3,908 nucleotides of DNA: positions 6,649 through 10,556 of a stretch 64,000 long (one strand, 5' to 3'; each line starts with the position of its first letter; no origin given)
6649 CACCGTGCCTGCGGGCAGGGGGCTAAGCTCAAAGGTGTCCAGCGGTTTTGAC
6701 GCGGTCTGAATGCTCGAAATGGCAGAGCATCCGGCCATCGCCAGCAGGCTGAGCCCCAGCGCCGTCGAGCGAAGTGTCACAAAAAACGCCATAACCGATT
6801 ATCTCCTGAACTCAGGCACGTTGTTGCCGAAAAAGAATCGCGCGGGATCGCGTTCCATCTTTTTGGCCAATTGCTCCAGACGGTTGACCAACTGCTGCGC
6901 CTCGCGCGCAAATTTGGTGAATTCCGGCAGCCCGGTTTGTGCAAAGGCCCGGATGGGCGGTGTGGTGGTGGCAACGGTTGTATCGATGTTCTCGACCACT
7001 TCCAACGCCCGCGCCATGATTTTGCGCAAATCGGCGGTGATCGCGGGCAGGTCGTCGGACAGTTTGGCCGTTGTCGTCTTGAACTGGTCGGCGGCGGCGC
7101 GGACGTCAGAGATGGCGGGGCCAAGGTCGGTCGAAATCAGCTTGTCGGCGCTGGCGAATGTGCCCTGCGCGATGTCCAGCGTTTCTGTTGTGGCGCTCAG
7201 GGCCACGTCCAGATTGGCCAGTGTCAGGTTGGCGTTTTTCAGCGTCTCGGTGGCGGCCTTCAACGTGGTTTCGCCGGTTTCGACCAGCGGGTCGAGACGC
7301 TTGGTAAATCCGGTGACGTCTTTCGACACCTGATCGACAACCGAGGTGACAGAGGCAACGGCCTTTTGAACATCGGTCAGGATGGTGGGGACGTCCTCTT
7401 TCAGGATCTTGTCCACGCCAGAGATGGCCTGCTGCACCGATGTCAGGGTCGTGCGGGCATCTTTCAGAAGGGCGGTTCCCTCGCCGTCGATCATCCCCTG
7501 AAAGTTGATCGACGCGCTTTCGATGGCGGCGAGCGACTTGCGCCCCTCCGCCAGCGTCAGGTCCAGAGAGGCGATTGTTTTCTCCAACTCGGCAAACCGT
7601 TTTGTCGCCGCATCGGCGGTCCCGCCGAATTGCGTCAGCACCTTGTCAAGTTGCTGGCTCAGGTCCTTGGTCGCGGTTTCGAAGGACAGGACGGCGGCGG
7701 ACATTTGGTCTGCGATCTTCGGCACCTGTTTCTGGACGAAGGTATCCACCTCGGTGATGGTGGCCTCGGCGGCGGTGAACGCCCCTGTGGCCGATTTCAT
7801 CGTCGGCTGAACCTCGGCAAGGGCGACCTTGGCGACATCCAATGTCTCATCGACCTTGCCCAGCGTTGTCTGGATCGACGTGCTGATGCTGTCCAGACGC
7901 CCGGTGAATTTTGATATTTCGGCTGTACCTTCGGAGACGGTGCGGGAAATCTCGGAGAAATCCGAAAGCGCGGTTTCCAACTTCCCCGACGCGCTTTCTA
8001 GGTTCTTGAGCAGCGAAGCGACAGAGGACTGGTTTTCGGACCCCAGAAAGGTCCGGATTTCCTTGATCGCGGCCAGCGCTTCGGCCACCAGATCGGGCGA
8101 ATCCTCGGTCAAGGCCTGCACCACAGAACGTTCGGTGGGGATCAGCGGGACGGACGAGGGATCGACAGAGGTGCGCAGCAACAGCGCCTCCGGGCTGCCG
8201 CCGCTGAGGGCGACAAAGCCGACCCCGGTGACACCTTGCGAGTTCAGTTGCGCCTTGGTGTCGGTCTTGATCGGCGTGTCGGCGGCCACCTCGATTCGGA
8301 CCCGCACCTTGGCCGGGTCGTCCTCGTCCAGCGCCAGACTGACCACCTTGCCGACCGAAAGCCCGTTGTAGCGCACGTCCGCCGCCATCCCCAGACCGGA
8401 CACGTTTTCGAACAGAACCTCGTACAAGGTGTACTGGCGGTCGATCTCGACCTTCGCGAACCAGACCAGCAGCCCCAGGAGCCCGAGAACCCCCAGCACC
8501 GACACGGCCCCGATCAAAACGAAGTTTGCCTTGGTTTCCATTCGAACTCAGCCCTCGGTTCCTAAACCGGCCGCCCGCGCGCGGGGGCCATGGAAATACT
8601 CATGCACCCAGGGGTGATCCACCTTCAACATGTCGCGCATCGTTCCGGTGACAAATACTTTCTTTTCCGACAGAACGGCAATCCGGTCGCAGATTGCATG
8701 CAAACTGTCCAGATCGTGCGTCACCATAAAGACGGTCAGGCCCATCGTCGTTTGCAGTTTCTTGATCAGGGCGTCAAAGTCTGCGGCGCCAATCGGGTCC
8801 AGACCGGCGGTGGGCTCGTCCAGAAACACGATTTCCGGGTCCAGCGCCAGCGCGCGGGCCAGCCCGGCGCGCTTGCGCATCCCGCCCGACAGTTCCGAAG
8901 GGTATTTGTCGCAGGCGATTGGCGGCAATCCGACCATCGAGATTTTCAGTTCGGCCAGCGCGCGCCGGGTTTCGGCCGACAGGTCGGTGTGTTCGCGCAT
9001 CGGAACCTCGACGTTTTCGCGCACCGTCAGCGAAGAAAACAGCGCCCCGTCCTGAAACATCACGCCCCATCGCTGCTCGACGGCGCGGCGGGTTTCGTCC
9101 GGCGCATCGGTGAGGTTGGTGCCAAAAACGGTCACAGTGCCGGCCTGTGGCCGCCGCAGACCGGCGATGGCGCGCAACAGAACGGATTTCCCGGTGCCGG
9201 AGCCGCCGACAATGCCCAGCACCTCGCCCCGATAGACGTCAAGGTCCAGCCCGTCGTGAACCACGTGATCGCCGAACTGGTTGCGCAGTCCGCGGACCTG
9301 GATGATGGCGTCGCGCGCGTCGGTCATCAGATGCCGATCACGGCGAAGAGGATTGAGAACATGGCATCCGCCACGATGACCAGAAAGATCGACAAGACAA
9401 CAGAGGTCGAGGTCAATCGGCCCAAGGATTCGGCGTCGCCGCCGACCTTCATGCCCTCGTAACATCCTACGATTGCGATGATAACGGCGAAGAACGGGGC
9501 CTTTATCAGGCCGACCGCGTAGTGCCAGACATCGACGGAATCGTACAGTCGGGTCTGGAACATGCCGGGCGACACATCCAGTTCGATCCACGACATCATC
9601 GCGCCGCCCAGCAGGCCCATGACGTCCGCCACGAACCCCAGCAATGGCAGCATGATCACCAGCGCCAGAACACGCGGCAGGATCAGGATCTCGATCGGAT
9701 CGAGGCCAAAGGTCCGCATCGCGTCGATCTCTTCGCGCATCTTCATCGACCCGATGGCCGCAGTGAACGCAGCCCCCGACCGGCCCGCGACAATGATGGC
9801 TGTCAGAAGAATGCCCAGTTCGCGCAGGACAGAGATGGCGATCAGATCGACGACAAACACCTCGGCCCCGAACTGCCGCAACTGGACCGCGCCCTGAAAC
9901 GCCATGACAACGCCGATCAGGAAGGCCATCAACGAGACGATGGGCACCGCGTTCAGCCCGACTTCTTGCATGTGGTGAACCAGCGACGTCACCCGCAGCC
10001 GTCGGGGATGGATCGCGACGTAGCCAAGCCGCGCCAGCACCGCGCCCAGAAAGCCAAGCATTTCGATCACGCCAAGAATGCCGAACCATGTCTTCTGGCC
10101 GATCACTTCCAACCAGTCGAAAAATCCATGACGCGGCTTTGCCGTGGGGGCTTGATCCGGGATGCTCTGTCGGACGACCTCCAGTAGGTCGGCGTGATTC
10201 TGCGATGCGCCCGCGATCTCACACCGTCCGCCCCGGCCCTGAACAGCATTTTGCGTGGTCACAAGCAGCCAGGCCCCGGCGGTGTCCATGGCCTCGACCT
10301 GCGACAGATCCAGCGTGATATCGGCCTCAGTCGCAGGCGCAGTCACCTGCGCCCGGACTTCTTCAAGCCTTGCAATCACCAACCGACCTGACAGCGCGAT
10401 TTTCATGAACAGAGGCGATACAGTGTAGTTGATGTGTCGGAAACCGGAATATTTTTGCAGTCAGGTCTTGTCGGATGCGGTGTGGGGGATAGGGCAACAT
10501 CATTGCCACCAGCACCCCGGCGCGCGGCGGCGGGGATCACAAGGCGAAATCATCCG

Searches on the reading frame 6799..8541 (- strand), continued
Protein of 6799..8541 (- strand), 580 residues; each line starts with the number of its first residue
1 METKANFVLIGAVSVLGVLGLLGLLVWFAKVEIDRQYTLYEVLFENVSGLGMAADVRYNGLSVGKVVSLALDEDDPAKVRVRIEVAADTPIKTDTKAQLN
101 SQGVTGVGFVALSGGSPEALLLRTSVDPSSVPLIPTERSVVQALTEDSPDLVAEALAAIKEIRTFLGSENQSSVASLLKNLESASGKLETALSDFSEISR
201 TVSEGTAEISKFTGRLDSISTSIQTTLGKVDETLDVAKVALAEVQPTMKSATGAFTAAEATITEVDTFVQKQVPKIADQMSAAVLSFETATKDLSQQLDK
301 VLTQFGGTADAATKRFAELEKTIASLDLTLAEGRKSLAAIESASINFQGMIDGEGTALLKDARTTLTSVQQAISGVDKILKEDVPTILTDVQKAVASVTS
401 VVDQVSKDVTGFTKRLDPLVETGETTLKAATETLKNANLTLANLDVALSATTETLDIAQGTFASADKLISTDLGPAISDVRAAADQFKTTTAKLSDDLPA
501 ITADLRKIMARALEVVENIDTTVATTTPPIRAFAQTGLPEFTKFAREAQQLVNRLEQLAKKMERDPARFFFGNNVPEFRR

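Call 40: search_protein_families(library=ncbifam, proteins=[window:6799-8541:-], max_evalue=0.001)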
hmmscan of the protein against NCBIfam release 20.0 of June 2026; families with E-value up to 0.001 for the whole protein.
window:6799-8541:- (580 aa): 9 families
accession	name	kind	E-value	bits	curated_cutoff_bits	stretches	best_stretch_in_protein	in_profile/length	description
TIGR00996.1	Mtu_fam_mce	paralog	8.6e-16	58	140.5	1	10-305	2-285/291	MCE family protein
TIGR04430.1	OM_asym_MlaD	equivalog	5.3e-14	52.3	135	1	8-121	7-121/146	outer membrane lipid asymmetry maintenance protein MlaD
TIGR02168.1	SMC_prok_B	equivalog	1.8e-08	32.6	567.35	2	282-558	700-986/1181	chromosome segregation protein SMC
TIGR04527.1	mycoplas_twoTM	subfamily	2e-06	27.7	125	0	286-407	44-168/248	MG_279/MG_280 family protein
NF045487.1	ASRP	equivalog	5.5e-06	25.3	300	0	290-459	126-283/593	archaea-specific SMC-related protein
NF003034.1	PRK03918.1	equivalog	1e-05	23.7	700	1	173-438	166-435/878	DNA double-strand break repair ATPase Rad50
NF047516.1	LA_3659_fam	equivalog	0.00024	20.8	36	0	153-296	78-215/221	LA_3659 family protein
NF047514.1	SpiroCoCo_N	equivalog_domain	0.00024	20.8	75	0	153-296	78-215/221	SpiroCoCo family coiled-coil protein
NF047515.1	SpiroCoCo_C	equivalog_domain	0.0007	18.8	125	0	174-325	78-222/313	SpiroCoCo family coiled-coil protein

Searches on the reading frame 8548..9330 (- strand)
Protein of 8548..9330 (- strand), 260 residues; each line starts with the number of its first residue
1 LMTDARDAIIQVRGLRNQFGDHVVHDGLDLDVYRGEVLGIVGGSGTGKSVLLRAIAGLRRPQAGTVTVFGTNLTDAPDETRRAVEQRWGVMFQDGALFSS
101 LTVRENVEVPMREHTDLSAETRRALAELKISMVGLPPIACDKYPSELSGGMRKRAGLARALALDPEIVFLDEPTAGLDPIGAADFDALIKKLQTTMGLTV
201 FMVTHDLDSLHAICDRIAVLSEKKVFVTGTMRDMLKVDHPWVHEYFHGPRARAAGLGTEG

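Call 4: search_protein_families(library=pfam, proteins=[window:8548-9330:-], max_evalue=0.01)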
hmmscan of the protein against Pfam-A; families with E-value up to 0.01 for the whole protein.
window:8548-9330:- (260 aa): 4 families
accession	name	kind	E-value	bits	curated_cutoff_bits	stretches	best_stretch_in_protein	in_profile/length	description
PF00005.33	ABC_tran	-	6e-34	118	25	1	27-175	3-137/137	ABC transporter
PF13304.12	AAA_21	-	5.2e-08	33.7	27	1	144-206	235-299/304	AAA domain, putative AbiEii toxin, Type IV TA system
PF00004.35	AAA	-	0.0039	18.1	21.2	0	40-74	3-35/131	ATPase family associated with various cellular activities (AAA)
PF09818.15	ABC_ATPase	-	0.007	15.9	23.2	0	33-56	78-100/283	P-loop domain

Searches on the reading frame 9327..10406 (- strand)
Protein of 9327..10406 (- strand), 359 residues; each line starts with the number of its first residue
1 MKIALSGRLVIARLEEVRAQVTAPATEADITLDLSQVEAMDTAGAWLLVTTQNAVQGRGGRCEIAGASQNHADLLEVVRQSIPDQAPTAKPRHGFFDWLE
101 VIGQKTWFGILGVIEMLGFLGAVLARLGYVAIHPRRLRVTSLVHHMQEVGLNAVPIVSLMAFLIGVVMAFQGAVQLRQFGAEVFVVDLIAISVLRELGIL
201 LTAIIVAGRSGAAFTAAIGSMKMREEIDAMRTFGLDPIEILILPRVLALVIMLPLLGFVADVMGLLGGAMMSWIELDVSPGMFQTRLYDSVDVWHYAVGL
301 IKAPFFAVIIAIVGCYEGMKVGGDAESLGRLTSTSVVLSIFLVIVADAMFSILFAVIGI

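Call 4: search_protein_families(library=pfam, proteins=[window:9327-10406:-], max_evalue=0.01)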
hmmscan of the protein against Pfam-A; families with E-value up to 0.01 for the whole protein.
window:9327-10406:- (359 aa): 3 families
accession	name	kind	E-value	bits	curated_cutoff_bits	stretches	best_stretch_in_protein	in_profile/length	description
PF02405.21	MlaE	-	4.2e-77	259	22.5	1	143-352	2-211/212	Permease MlaE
PF13466.11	STAS_2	-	3.7e-11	43.5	29.2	1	3-78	1-77/80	STAS domain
PF01740.26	STAS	-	3.9e-07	30.2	22.6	1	3-77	13-90/106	STAS domain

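Call 40: search_protein_families(library=ncbifam, proteins=[window:9327-10406:-], max_evalue=0.001)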
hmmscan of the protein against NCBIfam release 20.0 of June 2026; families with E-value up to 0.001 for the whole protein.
window:9327-10406:- (359 aa): 4 families
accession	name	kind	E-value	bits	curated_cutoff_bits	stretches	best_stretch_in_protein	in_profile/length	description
TIGR00056.1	TIGR00056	subfamily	2.1e-74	250.5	212.2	1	131-355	35-257/260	MlaE family lipid ABC transporter permease subunit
NF033619.1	perm_MlaE_1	exception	3.2e-43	148.2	315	1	112-351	9-248/253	lipid asymmetry maintenance ABC transporter permease subunit MlaE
TIGR00377.1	ant_ant_sig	superfamily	2.1e-05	24.4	53.45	1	3-77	16-93/108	anti-sigma factor antagonist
NF033618.0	mlaB_1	equivalog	3e-05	24.4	90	1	4-76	13-84/94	lipid asymmetry maintenance protein MlaB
